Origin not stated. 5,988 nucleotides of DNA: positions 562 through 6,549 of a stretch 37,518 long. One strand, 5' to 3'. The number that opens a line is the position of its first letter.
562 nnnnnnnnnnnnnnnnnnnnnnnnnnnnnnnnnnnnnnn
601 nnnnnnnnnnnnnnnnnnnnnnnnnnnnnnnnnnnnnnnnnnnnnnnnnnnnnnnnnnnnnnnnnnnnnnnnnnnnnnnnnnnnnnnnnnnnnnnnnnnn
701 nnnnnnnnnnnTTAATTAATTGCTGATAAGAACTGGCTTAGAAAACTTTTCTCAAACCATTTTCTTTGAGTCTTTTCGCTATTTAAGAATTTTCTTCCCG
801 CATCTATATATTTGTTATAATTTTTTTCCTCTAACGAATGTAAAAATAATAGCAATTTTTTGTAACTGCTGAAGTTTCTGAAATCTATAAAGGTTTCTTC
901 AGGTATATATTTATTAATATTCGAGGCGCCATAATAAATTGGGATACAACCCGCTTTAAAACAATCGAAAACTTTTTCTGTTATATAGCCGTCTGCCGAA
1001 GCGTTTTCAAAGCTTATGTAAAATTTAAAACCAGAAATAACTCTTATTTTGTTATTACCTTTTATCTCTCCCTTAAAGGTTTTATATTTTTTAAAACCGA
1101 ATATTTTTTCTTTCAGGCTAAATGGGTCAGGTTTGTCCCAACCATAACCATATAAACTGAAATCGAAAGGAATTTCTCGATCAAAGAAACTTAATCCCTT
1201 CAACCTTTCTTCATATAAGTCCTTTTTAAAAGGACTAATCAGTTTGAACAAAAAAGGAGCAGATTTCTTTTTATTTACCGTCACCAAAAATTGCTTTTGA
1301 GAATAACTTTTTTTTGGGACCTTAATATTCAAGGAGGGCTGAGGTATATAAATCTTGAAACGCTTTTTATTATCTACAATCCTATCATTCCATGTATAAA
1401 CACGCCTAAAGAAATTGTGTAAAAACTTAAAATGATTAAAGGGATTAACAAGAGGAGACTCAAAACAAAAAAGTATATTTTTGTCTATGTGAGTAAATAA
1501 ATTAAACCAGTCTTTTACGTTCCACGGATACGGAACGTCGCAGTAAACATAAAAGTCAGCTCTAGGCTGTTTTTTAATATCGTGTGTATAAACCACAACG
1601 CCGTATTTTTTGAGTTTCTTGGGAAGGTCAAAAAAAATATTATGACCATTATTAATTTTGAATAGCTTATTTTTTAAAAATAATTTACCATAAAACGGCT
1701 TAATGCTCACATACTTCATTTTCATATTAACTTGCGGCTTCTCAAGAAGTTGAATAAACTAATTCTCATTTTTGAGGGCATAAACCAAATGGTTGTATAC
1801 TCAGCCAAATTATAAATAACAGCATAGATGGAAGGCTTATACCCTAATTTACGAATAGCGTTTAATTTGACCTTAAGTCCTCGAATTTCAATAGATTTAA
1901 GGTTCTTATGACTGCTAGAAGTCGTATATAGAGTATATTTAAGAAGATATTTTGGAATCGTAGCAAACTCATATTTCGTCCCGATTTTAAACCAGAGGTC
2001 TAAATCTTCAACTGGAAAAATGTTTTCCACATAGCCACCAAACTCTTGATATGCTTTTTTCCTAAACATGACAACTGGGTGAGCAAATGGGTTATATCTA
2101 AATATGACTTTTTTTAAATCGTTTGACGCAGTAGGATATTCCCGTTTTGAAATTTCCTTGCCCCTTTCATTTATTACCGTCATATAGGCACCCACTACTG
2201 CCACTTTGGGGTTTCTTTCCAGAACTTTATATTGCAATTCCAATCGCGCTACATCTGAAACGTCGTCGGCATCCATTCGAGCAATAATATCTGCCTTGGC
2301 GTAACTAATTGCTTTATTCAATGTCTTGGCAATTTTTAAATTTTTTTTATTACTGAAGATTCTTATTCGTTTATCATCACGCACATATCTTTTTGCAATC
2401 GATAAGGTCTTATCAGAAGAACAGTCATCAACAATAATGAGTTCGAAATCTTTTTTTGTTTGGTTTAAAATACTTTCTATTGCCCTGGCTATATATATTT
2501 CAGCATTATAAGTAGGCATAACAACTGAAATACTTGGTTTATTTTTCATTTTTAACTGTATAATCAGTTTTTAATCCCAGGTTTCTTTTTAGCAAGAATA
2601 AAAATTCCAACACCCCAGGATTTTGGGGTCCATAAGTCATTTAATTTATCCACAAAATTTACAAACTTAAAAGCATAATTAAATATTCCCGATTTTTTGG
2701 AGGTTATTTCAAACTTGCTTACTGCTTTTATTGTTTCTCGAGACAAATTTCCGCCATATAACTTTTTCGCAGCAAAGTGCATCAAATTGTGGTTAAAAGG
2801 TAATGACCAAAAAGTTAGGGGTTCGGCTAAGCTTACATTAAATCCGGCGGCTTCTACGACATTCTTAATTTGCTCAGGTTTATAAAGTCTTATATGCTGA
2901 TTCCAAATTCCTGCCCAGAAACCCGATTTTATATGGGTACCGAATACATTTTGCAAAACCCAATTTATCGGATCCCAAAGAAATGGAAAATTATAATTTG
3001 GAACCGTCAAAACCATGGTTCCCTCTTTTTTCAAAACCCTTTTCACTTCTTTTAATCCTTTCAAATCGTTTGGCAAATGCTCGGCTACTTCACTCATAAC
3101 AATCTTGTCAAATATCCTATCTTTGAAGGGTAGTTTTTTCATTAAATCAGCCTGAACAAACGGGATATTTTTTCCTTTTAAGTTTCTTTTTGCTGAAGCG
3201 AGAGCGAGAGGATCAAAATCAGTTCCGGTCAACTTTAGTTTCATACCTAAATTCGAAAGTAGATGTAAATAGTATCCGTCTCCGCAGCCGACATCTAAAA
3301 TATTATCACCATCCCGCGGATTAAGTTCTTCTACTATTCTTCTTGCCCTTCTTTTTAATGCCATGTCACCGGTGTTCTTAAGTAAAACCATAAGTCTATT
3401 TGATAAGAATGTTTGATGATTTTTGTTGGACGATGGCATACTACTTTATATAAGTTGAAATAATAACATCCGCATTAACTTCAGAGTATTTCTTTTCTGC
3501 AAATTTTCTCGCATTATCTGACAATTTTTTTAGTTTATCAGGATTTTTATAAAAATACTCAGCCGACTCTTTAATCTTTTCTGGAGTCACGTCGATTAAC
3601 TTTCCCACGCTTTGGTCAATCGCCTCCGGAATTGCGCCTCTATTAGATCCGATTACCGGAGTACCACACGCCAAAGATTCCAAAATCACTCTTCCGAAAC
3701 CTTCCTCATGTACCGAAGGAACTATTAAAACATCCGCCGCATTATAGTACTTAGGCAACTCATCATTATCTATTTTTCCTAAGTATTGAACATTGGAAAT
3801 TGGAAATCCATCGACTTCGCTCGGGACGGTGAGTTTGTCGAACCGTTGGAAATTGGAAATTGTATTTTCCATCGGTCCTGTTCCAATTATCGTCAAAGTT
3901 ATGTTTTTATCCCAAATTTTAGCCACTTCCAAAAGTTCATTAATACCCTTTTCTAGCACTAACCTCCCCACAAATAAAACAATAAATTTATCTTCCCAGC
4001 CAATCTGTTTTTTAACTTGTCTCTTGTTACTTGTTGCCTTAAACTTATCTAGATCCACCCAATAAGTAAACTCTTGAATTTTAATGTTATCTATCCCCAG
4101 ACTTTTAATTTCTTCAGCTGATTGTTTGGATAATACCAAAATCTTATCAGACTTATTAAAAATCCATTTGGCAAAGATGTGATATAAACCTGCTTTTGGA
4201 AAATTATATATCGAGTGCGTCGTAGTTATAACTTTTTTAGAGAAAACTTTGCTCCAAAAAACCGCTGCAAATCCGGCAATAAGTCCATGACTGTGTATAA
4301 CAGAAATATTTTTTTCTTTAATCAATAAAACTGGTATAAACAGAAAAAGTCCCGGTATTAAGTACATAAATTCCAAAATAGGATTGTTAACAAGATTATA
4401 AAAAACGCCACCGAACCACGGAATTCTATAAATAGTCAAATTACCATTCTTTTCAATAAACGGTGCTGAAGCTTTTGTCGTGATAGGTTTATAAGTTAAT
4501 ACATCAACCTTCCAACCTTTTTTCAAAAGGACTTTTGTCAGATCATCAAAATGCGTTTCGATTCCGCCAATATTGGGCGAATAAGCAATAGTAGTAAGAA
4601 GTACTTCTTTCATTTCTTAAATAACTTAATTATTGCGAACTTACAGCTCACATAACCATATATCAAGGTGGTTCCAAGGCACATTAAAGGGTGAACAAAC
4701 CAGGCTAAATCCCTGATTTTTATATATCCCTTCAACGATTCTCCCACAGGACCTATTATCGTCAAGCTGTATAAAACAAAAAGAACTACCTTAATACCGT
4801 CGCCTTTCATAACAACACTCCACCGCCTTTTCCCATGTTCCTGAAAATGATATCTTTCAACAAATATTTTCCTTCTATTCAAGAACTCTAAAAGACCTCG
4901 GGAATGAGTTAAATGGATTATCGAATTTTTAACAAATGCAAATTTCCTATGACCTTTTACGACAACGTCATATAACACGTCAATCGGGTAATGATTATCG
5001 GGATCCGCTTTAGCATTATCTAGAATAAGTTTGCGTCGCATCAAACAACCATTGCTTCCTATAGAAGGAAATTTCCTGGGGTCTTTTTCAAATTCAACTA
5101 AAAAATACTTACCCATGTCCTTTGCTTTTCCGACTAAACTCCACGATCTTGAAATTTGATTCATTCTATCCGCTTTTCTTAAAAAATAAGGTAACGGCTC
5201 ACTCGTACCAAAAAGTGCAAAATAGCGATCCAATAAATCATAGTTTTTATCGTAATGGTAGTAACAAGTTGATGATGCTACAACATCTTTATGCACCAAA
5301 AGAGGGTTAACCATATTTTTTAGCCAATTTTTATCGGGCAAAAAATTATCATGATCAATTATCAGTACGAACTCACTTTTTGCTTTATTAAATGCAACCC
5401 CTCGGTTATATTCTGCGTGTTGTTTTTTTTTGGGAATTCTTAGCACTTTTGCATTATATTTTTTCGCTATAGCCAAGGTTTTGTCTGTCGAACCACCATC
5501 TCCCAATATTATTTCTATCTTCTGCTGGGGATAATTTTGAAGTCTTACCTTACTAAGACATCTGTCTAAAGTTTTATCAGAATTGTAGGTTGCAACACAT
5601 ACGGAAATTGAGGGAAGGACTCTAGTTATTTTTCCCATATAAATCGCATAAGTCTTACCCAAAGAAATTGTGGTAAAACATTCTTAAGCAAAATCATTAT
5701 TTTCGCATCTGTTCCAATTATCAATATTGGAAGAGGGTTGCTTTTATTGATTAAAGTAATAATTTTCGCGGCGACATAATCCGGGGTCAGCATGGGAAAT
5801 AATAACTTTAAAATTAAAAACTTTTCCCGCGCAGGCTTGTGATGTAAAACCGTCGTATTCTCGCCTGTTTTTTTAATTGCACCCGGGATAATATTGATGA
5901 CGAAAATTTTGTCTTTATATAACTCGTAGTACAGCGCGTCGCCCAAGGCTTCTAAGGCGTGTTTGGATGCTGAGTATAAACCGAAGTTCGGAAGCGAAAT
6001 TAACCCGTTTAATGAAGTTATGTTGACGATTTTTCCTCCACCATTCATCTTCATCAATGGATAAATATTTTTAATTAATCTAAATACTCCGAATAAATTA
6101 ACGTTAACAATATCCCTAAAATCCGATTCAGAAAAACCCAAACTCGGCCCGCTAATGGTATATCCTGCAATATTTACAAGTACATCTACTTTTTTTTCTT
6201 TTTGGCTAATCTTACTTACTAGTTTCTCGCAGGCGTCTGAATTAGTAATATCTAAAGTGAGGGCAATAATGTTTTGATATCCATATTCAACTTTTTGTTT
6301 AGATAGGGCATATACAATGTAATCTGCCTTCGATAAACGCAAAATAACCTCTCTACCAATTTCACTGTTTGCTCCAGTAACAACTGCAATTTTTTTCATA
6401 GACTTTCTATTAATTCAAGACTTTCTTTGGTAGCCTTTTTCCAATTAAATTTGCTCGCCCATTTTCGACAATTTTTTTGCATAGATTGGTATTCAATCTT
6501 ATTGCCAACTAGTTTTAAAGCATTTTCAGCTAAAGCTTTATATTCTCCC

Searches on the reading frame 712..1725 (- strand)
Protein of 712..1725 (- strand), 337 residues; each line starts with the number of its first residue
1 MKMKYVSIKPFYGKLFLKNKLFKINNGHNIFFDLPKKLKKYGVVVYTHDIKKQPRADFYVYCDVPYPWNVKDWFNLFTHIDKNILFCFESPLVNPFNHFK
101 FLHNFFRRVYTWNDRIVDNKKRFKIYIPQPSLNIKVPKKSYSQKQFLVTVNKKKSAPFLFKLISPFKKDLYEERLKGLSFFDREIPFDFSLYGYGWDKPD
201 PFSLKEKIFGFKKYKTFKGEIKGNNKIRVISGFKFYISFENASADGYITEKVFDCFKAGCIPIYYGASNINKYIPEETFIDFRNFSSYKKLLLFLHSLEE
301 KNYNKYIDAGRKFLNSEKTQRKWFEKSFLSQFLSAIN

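Call 56: search_protein_families(library=pfam, proteins=[window:712-1725:-], max_evalue=0.001)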
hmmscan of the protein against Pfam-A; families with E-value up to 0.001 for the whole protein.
window:712-1725:- (337 aa): 2 families
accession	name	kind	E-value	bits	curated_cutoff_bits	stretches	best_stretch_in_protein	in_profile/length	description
PF00852.26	Glyco_transf_10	-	1.7e-19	70.6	23.9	1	220-312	45-141/182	Glycosyltransferase family 10 (fucosyltransferase) C-term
PF13524.12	Glyco_trans_1_2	-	0.00077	19.9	25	0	187-322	15-137/144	Glycosyl transferase-like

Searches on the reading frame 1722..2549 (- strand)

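Call 56: search_protein_families(library=pfam, proteins=[window:1722-2549:-], max_evalue=0.001)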
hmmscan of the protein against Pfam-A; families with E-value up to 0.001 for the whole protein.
window:1722-2549:- (275 aa): 3 families
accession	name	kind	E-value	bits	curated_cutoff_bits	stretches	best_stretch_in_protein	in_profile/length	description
PF00535.33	Glycos_transf_2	-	8.4e-38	130.4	23.3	1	8-160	1-156/168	Glycosyl transferase family 2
PF10111.15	Glyco_tranf_2_2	-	2.9e-19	70.1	27.3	1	8-210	1-220/276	Glycosyltransferase like family 2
PF13641.12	Glyco_tranf_2_3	-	2.7e-13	50.9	27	1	5-189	1-194/230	Glycosyltransferase like family 2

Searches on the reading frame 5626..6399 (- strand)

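Call 56: search_protein_families(library=pfam, proteins=[window:5626-6399:-], max_evalue=0.001)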
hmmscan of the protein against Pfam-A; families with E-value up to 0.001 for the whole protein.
window:5626-6399:- (257 aa): 5 families
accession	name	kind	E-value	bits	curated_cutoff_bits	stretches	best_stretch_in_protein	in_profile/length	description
PF00106.31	adh_short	-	7.8e-42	143.4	26.6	1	3-182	1-188/195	short chain dehydrogenase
PF13561.12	adh_short_C2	-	1.5e-29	103.7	27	1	39-218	43-218/236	Enoyl-(Acyl carrier protein) reductase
PF08659.16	KR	-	3e-05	24.5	22.6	1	37-152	53-159/180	KR domain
PF01370.27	Epimerase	-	3.1e-05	23.9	20.9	1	6-110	2-100/240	NAD dependent epimerase/dehydratase family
PF04321.23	RmlD_sub_bind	-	6.2e-05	22.6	27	1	6-81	4-62/287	RmlD substrate binding domain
